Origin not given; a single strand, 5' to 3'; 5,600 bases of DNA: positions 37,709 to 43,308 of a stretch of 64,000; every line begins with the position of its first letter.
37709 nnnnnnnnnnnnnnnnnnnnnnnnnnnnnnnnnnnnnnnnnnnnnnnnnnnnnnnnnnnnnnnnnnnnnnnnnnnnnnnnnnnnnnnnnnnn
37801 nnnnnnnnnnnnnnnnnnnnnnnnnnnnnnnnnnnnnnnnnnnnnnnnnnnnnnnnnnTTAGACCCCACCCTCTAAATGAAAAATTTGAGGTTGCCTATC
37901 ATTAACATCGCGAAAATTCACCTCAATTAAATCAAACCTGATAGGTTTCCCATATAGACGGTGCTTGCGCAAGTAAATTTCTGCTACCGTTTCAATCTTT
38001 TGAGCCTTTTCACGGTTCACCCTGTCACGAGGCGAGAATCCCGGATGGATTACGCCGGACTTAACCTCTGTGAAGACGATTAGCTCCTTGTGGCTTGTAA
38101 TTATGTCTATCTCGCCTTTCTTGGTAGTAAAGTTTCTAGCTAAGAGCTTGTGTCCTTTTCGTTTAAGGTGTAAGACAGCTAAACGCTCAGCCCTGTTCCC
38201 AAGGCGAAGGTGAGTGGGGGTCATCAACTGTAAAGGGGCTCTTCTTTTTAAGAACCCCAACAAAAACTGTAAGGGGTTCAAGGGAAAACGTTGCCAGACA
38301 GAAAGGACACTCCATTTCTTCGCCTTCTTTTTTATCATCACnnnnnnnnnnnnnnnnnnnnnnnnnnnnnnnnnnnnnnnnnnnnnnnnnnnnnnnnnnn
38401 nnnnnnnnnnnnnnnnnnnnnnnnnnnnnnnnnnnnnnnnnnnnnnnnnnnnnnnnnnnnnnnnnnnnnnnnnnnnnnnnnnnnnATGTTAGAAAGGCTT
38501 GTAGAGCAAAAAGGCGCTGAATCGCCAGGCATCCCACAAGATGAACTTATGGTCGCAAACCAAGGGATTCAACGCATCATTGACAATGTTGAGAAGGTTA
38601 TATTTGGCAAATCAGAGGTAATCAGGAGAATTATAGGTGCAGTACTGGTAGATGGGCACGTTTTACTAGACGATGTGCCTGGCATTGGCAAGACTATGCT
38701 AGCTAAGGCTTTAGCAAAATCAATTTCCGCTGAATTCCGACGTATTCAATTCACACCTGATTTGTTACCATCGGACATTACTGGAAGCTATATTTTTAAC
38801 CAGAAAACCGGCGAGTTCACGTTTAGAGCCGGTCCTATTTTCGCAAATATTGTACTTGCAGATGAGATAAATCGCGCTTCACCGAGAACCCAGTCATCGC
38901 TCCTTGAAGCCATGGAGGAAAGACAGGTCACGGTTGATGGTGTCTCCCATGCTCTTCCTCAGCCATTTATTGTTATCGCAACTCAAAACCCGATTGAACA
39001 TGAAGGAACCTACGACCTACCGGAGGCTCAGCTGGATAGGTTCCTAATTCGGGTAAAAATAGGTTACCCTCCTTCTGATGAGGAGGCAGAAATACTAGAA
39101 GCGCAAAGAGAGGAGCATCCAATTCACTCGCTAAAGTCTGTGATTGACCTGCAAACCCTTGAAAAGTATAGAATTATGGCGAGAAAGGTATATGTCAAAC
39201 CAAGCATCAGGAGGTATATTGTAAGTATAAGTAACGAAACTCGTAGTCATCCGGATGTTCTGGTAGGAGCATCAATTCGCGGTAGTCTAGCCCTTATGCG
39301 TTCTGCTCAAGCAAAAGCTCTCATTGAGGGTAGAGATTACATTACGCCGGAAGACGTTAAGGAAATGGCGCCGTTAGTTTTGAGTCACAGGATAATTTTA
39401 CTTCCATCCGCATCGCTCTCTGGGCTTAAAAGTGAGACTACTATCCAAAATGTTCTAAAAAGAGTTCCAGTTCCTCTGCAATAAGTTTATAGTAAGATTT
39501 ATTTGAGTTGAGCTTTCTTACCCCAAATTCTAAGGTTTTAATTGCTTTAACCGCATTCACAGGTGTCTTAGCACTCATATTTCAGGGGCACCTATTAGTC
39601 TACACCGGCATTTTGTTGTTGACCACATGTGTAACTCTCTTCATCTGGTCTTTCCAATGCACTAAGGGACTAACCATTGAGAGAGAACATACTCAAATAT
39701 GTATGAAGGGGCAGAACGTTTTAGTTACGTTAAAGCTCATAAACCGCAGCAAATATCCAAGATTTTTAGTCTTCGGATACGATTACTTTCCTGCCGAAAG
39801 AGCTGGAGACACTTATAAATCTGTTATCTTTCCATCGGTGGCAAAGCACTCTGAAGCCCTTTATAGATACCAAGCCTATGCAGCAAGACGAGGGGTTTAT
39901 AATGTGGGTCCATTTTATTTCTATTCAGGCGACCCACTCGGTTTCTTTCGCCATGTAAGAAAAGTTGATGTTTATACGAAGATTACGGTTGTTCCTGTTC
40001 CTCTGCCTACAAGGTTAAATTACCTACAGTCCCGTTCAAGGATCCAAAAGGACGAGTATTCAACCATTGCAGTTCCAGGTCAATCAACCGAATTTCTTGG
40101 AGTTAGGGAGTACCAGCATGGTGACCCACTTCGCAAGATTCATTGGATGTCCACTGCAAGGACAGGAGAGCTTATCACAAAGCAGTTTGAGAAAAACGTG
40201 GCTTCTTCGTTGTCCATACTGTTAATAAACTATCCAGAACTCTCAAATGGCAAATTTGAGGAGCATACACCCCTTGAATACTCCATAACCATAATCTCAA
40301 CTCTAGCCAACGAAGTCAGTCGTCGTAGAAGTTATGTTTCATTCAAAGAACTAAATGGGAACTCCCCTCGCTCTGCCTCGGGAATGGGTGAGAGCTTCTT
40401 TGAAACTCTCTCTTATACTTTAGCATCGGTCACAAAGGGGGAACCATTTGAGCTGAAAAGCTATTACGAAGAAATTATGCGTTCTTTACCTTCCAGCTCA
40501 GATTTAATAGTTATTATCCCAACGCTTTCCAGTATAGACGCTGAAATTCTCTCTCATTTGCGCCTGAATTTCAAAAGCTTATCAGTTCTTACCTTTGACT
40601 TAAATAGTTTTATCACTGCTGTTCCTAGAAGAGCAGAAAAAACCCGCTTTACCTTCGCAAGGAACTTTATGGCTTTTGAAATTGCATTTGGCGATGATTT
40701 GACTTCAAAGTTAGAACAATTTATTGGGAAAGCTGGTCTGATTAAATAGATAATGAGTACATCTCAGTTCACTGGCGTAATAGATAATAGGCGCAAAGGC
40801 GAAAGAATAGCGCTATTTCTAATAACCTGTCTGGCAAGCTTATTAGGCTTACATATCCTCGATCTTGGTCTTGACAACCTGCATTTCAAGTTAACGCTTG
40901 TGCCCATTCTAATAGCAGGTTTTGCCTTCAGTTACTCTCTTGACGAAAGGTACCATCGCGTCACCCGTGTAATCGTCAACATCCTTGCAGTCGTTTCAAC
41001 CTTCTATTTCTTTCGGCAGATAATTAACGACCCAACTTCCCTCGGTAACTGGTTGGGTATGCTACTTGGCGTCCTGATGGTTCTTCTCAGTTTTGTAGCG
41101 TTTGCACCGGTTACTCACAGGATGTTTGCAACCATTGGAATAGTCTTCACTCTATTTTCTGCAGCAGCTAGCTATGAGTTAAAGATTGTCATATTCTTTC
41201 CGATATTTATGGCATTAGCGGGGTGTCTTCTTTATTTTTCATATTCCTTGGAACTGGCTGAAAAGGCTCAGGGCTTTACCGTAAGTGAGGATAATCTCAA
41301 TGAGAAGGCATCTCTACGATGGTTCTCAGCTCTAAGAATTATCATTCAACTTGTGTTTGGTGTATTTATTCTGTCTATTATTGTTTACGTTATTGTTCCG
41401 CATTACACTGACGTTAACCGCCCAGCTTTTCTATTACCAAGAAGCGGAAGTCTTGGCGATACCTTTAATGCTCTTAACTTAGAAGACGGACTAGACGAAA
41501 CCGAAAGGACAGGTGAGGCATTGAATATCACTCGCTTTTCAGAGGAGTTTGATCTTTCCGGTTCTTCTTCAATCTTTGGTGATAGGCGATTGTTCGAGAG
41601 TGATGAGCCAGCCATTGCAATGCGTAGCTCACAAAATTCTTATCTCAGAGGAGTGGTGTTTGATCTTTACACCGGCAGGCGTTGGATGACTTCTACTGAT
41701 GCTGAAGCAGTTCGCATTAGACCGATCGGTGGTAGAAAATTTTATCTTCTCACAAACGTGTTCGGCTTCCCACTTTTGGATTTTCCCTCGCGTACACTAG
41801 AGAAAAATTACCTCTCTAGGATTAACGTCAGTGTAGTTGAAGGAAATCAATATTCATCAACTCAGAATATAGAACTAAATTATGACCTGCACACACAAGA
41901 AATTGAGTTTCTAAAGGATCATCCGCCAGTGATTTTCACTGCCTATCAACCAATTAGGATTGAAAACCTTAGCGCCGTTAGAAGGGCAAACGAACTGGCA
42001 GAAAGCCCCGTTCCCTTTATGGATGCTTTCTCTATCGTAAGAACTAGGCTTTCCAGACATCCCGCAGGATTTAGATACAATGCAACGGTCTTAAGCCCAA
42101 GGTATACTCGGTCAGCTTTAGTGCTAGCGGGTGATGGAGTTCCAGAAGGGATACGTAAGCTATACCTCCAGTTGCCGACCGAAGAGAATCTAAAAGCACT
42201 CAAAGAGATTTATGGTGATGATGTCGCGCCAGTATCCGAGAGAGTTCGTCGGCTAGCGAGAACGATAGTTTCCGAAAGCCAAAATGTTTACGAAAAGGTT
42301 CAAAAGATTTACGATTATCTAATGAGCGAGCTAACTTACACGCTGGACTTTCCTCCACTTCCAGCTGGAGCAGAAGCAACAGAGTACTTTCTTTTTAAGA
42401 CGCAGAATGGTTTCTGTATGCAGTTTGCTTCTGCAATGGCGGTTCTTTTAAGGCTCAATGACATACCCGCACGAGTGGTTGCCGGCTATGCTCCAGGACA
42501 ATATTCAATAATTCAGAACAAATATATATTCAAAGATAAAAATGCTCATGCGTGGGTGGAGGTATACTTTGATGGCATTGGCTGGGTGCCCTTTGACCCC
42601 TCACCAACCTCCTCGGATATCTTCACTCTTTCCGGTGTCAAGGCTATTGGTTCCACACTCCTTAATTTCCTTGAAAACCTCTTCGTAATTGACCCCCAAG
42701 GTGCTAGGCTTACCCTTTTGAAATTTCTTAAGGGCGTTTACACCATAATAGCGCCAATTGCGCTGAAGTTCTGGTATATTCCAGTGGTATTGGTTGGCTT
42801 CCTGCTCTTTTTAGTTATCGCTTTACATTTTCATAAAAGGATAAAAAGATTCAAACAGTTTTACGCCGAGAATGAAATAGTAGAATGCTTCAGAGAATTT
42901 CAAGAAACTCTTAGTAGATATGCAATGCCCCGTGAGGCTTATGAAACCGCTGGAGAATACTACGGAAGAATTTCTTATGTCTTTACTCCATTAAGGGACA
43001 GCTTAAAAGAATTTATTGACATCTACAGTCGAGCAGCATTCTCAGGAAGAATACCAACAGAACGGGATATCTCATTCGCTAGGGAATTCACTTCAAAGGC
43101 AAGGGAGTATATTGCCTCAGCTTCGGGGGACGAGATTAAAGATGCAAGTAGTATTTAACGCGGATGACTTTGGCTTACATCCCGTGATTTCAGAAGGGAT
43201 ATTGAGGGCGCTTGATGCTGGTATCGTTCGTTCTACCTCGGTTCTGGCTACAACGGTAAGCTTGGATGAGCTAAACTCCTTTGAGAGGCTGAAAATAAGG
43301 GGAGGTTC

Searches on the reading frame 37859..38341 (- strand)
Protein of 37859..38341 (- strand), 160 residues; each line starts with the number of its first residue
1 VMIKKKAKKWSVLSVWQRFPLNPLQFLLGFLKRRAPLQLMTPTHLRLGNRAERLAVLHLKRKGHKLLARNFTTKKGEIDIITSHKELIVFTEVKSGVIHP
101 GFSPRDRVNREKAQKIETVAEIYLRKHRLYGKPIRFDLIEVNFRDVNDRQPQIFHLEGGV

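Call 5: search_protein_families(library=pfam, proteins=[window:37859-38341:-], max_evalue=0.001)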
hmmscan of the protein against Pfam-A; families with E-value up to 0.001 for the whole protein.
window:37859-38341:- (160 aa): 2 families
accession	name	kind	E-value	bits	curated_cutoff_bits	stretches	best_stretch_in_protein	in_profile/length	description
PF02021.23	UPF0102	-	8.6e-19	68.1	23.6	1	51-141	1-80/80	Uncharacterised protein family UPF0102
PF08378.17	NERD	-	0.00049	21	22.1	1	48-110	2-71/111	Nuclease-related domain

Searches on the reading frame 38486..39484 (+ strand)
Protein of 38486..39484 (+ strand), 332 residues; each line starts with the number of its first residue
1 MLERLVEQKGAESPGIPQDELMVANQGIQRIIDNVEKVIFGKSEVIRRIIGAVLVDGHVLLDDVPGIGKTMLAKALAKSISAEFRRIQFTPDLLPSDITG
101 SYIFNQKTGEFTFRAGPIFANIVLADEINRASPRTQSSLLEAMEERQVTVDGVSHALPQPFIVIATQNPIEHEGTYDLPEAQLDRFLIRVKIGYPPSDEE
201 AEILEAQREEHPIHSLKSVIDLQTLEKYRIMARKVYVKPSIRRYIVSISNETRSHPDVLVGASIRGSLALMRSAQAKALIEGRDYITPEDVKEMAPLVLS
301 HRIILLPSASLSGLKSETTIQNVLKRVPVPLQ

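Call 5: search_protein_families(library=pfam, proteins=[window:38486-39484:+], max_evalue=0.001)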
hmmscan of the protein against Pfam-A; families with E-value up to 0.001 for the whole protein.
window:38486-39484:+ (332 aa): 9 families
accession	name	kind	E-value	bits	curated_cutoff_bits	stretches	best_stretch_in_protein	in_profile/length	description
PF07726.17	AAA_3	-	2.7e-66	221.8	27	1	58-188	1-131/131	ATPase family associated with various cellular activities (AAA)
PF17863.7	AAA_lid_2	-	3.7e-23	81.5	22.7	1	251-321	2-72/74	AAA lid domain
PF07728.20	AAA_5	-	1.2e-15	58.2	22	1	59-186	2-139/139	AAA domain (dynein-related subfamily)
PF20030.5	bpMoxR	-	3.5e-12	46.3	27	1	28-209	3-183/205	MoxR domain in the MoxR-vWA-beta-propeller ternary systems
PF00004.35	AAA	-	4.2e-08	34.1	21.2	1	64-193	6-130/131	ATPase family associated with various cellular activities (AAA)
PF00493.29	MCM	-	7.2e-08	32.3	23.3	1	55-177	56-179/224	MCM P-loop domain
PF00158.32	Sigma54_activat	-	2.1e-06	28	20.2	1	44-168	10-143/168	Sigma-54 interaction domain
PF05496.18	RuvB_N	-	4.1e-05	23.8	27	1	58-149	35-114/159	Holliday junction DNA helicase RuvB P-loop domain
PF01078.27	Mg_chelatase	-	0.00047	20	20.3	0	41-78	7-44/207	Magnesium chelatase, subunit ChlI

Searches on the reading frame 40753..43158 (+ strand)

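Call 5: search_protein_families(library=pfam, proteins=[window:40753-43158:+], max_evalue=0.001)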
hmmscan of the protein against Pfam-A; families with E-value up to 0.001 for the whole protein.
window:40753-43158:+ (801 aa): 3 families
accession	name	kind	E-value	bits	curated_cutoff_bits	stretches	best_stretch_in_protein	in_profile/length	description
PF01841.26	Transglut_core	-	2.5e-27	95.7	23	1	500-616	2-108/108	Transglutaminase-like superfamily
PF11992.13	TgpA_N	-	1.5e-14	54.2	30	1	50-313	24-252/333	TgpA N-terminal domain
PF13559.11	DUF4129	-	2.1e-07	31.4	24.8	1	712-777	1-65/69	Domain of unknown function (DUF4129)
